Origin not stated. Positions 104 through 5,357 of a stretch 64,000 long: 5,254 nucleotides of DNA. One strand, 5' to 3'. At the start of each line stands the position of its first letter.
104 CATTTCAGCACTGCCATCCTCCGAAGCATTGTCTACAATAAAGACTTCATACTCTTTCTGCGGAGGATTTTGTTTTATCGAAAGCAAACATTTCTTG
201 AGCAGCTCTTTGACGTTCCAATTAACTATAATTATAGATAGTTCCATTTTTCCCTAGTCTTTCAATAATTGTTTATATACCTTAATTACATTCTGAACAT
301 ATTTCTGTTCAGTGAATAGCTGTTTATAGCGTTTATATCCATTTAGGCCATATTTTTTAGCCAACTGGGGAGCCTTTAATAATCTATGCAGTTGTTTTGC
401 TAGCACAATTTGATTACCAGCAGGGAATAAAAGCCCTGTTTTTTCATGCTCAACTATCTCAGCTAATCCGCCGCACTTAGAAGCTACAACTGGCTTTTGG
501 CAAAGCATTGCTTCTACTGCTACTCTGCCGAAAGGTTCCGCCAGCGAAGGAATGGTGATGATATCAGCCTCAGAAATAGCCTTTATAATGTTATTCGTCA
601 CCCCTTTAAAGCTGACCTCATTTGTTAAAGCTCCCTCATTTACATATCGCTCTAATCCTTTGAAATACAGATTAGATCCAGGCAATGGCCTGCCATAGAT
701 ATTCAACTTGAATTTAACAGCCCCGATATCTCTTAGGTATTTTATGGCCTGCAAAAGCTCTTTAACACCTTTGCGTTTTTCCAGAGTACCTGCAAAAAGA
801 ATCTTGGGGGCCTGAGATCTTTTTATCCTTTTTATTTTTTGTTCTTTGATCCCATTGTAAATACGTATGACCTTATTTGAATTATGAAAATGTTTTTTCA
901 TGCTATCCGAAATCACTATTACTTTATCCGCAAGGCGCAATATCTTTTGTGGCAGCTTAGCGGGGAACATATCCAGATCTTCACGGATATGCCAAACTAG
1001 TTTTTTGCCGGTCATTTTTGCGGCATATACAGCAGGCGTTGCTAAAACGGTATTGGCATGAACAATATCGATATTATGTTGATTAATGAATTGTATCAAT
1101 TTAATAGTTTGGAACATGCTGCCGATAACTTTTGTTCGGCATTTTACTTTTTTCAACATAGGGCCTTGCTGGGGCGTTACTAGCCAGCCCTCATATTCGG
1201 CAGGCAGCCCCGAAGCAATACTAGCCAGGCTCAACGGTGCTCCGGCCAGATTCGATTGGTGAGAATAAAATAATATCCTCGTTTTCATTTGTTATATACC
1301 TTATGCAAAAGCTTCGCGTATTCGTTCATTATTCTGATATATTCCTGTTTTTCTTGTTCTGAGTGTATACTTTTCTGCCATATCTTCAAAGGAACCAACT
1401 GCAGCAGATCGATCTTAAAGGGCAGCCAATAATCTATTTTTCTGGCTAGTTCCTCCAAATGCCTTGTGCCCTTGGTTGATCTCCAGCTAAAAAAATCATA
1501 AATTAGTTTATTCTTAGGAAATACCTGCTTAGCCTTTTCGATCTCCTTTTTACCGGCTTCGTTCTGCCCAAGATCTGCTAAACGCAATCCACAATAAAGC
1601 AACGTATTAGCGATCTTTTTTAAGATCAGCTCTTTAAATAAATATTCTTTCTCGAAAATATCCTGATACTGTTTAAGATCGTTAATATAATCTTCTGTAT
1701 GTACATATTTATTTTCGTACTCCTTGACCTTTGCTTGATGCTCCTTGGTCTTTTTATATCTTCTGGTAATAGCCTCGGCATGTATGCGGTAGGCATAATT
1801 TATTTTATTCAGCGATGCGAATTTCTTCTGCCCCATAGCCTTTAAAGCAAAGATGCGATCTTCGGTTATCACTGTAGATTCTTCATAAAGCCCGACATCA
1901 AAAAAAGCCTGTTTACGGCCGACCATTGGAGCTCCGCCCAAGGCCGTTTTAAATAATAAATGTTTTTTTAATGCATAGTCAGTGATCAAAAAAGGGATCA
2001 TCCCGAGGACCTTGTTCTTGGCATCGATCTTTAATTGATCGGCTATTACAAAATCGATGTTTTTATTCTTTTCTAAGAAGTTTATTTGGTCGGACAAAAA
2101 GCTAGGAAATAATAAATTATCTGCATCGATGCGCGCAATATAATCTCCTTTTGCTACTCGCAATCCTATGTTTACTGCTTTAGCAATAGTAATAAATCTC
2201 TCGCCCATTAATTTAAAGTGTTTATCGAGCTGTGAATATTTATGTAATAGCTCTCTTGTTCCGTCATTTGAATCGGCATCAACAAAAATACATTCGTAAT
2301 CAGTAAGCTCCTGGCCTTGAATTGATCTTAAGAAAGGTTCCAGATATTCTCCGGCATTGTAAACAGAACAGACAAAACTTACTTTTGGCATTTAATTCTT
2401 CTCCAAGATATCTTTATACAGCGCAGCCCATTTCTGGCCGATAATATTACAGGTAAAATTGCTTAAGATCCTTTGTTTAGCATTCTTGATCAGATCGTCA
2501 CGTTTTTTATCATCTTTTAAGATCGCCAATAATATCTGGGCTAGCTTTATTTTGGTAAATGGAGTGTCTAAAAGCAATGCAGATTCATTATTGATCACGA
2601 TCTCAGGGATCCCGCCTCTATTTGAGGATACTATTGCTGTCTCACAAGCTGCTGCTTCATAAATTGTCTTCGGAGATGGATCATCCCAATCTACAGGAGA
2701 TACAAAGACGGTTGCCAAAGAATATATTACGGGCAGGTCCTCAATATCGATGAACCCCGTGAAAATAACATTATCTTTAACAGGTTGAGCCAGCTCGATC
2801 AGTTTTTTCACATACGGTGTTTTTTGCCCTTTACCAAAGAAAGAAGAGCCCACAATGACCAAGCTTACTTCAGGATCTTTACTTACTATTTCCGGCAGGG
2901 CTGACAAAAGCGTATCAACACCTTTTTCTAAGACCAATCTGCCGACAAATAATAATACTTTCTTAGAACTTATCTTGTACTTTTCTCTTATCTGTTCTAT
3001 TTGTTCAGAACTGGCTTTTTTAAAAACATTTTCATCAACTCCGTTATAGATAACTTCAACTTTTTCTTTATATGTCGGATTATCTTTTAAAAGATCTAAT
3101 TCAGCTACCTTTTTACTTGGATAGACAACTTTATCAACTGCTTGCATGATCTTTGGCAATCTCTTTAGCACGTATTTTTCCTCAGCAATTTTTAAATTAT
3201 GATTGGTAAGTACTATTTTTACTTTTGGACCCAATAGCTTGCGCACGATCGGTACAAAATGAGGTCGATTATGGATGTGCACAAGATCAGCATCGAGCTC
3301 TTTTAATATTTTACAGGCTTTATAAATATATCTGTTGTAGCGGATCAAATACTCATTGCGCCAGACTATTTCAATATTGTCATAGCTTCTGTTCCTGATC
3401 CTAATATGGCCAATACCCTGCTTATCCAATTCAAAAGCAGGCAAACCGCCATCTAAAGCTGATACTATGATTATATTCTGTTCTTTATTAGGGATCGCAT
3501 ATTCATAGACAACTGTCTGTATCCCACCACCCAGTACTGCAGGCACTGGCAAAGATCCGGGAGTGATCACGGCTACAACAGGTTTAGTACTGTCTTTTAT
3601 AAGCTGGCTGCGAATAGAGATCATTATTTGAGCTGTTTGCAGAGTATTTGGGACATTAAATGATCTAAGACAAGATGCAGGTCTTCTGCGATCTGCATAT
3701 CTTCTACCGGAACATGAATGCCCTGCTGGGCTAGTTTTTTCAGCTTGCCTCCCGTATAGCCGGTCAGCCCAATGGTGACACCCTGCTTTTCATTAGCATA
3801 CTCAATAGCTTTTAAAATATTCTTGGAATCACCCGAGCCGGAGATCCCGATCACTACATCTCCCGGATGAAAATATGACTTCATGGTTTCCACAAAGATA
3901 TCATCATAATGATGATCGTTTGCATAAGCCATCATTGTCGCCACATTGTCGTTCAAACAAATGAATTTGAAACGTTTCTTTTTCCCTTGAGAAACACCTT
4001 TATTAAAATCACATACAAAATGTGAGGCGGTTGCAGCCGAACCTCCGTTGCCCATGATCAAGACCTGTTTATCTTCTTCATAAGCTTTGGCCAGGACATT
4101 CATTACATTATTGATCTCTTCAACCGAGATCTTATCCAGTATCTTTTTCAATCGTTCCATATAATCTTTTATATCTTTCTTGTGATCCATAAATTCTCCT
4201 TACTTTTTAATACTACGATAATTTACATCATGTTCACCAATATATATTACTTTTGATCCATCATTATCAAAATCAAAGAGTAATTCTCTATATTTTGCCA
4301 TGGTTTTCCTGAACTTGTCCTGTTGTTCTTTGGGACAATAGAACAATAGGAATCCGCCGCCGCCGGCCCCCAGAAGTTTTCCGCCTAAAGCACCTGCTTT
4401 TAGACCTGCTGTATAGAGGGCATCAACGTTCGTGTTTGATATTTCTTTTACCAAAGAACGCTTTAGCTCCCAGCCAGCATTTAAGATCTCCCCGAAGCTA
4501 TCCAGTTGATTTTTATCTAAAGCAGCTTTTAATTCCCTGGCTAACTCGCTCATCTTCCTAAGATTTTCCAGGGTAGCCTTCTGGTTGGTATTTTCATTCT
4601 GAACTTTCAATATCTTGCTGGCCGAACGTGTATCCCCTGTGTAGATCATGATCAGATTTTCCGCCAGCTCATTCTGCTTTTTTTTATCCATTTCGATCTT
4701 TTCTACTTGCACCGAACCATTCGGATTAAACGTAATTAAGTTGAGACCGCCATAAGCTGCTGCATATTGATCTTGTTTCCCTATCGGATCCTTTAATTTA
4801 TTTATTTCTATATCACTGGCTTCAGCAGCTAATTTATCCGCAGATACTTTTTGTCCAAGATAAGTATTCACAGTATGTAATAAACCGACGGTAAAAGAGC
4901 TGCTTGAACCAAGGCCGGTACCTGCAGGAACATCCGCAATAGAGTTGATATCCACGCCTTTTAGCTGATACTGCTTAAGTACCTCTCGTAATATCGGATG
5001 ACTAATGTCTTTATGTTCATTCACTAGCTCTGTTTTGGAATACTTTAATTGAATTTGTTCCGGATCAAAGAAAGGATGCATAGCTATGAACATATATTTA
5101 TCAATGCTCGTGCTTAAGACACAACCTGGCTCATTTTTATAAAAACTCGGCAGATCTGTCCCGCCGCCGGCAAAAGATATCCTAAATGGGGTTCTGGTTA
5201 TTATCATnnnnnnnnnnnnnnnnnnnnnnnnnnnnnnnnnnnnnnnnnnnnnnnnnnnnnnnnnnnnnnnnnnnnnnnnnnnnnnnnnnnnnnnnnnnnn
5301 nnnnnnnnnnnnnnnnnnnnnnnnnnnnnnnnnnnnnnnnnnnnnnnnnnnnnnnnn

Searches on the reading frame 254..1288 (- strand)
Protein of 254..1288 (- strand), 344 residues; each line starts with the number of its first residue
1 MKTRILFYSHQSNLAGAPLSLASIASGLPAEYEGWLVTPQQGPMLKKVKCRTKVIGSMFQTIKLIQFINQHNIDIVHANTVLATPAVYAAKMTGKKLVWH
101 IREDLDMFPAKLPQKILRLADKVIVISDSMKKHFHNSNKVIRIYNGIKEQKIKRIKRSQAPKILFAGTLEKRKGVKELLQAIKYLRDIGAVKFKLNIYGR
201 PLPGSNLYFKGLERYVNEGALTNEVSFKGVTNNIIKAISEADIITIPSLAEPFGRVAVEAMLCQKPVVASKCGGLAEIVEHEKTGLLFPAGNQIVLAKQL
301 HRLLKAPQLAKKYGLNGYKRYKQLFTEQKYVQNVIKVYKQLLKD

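Call 51: search_protein_families(library=pfam, proteins=[window:254-1288:-], max_evalue=0.00001)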
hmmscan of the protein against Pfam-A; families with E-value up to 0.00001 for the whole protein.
window:254-1288:- (344 aa): 4 families
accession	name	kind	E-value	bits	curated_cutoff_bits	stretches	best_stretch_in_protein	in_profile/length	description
PF00534.26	Glycos_transf_1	-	1.3e-33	116.4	26.4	1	149-320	4-172/172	Glycosyl transferases group 1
PF13692.12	Glyco_trans_1_4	-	9e-29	101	27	1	161-305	2-141/142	Glycosyl transferases group 1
PF20706.3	GT4-conflict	-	1.2e-12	47.9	26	1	126-282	157-323/385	Family 4 Glycosyltransferase in conflict systems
PF13439.12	Glyco_transf_4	-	6e-10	39.8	28.5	1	57-148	57-167/170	Glycosyltransferase Family 4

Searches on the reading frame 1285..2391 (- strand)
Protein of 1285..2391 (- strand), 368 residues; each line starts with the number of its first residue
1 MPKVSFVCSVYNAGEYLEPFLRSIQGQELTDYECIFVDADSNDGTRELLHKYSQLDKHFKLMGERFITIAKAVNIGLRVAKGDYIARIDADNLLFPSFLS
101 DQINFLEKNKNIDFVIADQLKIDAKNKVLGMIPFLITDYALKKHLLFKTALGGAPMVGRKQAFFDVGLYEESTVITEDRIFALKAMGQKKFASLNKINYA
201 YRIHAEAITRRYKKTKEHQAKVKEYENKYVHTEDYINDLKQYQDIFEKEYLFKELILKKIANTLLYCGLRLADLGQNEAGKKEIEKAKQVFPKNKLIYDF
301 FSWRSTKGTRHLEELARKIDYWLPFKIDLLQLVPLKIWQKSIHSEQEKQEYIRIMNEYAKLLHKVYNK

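Call 51: search_protein_families(library=pfam, proteins=[window:1285-2391:-], max_evalue=0.00001)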
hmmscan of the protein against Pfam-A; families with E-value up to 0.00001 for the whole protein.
window:1285-2391:- (368 aa): 2 families
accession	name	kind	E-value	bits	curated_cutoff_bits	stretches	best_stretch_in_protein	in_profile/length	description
PF00535.33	Glycos_transf_2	-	2.9e-23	83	23.3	1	5-130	1-130/168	Glycosyl transferase family 2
PF10111.15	Glyco_tranf_2_2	-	3.7e-06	27.1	27.3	1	16-218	14-231/276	Glycosyltransferase like family 2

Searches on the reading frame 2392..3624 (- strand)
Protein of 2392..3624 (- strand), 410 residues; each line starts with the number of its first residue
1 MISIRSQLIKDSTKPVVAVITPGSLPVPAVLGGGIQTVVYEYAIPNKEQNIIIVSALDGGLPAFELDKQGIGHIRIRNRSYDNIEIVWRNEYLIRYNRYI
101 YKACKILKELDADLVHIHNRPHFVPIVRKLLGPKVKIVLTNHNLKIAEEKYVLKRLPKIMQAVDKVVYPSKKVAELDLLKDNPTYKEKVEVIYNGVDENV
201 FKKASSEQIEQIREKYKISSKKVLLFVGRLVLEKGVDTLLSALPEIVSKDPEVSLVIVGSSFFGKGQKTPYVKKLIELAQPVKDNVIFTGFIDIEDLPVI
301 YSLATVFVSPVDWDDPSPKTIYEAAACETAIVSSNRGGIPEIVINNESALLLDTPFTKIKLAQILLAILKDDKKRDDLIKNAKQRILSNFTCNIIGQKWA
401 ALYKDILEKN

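Call 51: search_protein_families(library=pfam, proteins=[window:2392-3624:-], max_evalue=0.00001)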
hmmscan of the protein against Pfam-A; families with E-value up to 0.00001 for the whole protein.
window:2392-3624:- (410 aa): 4 families
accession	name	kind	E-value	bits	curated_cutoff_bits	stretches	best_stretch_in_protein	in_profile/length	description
PF00534.26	Glycos_transf_1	-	9e-37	126.7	26.4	1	209-385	2-172/172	Glycosyl transferases group 1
PF13692.12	Glyco_trans_1_4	-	2.9e-27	96.1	27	1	222-371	2-142/142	Glycosyl transferases group 1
PF13439.12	Glyco_transf_4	-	2.6e-15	57.3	28.5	1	33-198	2-168/170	Glycosyltransferase Family 4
PF13524.12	Glyco_trans_1_2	-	1.6e-09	38.3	25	1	250-393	12-136/144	Glycosyl transferase-like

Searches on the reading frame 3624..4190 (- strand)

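Call 51: search_protein_families(library=pfam, proteins=[window:3624-4190:-], max_evalue=0.00001)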
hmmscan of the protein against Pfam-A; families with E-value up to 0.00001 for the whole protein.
window:3624-4190:- (188 aa): 2 families
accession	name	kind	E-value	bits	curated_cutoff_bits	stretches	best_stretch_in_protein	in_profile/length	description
PF13580.11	SIS_2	-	2e-18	67.2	27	1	10-144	2-138/138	SIS domain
PF01380.27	SIS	-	5.2e-10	39.7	25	1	91-164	35-108/131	SIS domain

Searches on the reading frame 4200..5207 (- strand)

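Call 51: search_protein_families(library=pfam, proteins=[window:4200-5207:-], max_evalue=0.00001)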
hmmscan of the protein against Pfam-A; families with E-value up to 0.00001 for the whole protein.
window:4200-5207:- (335 aa): 2 families
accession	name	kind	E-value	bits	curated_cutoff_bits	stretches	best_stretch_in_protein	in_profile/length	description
PF00288.32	GHMP_kinases_N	-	3.6e-15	56.4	22.3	1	73-154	7-87/87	GHMP kinases N terminal domain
PF08544.19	GHMP_kinases_C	-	2.4e-09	37.9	21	1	227-304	2-80/85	GHMP kinases C terminal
